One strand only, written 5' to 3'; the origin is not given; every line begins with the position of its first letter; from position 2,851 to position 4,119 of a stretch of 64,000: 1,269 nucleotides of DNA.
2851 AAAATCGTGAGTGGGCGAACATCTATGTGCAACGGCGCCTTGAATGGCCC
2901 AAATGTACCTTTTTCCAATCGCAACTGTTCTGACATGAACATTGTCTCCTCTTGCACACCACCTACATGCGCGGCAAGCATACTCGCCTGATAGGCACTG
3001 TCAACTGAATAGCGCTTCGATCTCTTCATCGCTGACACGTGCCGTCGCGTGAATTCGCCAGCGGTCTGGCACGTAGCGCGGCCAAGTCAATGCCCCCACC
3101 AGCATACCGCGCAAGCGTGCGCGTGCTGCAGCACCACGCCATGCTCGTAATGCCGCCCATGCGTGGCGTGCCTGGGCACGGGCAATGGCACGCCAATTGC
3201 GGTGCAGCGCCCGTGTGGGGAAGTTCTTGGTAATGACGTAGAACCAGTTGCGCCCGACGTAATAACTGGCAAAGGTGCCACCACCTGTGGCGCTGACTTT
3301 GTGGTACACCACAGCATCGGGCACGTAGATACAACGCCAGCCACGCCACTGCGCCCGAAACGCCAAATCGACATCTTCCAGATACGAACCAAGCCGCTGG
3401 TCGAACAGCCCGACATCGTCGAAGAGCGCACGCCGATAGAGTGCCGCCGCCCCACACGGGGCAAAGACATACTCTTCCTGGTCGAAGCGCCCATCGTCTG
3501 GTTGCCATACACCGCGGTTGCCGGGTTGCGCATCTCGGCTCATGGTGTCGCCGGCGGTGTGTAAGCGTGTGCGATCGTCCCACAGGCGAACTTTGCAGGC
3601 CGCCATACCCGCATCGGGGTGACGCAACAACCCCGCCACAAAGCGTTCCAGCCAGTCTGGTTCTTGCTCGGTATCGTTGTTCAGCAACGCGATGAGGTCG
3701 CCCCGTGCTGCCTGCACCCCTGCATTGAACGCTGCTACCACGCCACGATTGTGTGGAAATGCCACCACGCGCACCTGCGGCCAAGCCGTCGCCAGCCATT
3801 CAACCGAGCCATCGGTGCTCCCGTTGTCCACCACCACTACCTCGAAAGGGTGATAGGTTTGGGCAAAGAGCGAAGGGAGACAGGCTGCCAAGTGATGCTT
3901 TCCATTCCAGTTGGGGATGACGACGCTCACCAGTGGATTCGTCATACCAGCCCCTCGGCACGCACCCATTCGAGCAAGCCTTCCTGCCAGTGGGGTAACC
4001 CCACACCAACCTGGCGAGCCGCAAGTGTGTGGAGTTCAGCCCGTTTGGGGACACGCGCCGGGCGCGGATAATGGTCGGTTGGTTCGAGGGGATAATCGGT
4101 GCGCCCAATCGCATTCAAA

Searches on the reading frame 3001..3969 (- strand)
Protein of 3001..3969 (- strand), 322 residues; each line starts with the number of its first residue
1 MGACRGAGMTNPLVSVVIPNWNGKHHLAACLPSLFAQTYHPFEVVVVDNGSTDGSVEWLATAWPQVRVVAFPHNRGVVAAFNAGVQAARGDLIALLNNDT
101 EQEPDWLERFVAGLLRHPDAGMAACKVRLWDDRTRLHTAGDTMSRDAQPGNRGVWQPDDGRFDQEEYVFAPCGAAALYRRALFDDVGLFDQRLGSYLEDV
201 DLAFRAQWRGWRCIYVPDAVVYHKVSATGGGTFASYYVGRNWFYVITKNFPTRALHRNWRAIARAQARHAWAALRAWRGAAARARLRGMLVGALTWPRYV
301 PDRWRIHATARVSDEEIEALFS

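Call 4: search_protein_families(library=pfam, proteins=[window:3001-3969:-], max_evalue=1)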
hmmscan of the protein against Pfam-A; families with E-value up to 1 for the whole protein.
window:3001-3969:- (322 aa): 7 families
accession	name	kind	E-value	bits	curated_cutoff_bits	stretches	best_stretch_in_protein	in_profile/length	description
PF00535.33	Glycos_transf_2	-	1.9e-31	109.7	23.3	1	15-186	1-167/168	Glycosyl transferase family 2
PF13641.12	Glyco_tranf_2_3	-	4.5e-24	86.2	27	1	14-224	3-212/230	Glycosyltransferase like family 2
PF13632.12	Glyco_trans_2_3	-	2.8e-12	47.3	27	1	93-284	2-172/198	Glycosyl transferase family group 2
PF10111.15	Glyco_tranf_2_2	-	8.1e-09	35.8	27.3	1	15-246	1-235/276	Glycosyltransferase like family 2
PF13506.12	Glyco_transf_21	-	6.6e-05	22.9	21.7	1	79-226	20-157/174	Glycosyl transferase family 21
PF13704.12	Glyco_tranf_2_4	-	0.0036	18.2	27.5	1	43-106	21-74/98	Glycosyl transferase family 2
PF20691.3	TAGT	-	0.073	13.4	27.5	0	194-228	168-203/205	TET-Associated Glycosyltransferase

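Call 6: search_protein_families(library=ncbifam, proteins=[window:3001-3969:-], max_evalue=1)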
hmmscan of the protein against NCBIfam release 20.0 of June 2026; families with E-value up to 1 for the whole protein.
window:3001-3969:- (322 aa): 29 families (the best 25 are shown)
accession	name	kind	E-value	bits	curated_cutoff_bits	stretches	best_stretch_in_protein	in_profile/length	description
TIGR03965.1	mycofact_glyco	equivalog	3.8e-30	105.2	280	1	11-227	73-284/467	mycofactocin biosynthesis glycosyltransferase MftF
NF041875.1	EPS_EpsD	equivalog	4.8e-26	91.9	370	1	14-228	1-211/325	exopolysaccharide biosynthesis glycosyltransferase EpsD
TIGR03937.1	PgaC_IcaA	equivalog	2.7e-19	69.4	422.3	2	11-128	44-164/407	poly-beta-1,6-N-acetyl-D-glucosamine synthase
NF007482.0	PRK10073.1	equivalog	1.2e-18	67.2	423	1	11-125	5-120/334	glycosyltransferase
TIGR04283.1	glyco_like_mftF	equivalog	1.1e-17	64.4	182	1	14-220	1-182/221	TIGR04283 family arsenosugar biosynthesis glycosyltransferase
NF038299.1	EPS_HpsN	equivalog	1.9e-15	56.7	425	1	12-231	1-228/317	hormogonium polysaccharide biosynthesis glycosyltransferase HpsN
NF047683.1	TeichurnBiosyTuaG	equivalog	9.8e-15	54.9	400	1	10-114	4-111/252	teichuronic acid biosynthesis protein TuaG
NF041394.1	GtaseAglG_Halo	equivalog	1.5e-14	54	440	2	14-114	3-107/304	glucosyl-dolichyl phosphate glucuronosyltransferase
NF038302.1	EPS_HpsE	equivalog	4.2e-14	52.2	300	1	14-128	3-125/307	hormogonium polysaccharide biosynthesis glycosyltransferase HpsE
TIGR04242.1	nodulat_NodC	equivalog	5.6e-13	48.6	550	1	10-223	46-264/395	chitooligosaccharide synthase NodC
NF053739.1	GlytfEpsEBac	equivalog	5e-09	35.5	450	1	12-125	1-118/265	glycosyltransferase EpsE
NF007986.1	PRK10714.1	equivalog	1.9e-08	33.7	529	1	14-112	8-113/316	undecaprenyl-phosphate 4-deoxy-4-formamido-L-arabinose transferase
NF045692.1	OglycostaseCruG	equivalog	1.9e-08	33.6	600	1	14-60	43-89/386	2'-O-glycosyltransferase CruG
NF007453.0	PRK10018.1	equivalog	2.5e-08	33.9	382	1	10-112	4-109/280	colanic acid biosynthesis glycosyltransferase WcaA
TIGR04017.1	WcaA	equivalog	3.1e-08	33.6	495.75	1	10-112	3-108/279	colanic acid biosynthesis glycosyltransferase WcaA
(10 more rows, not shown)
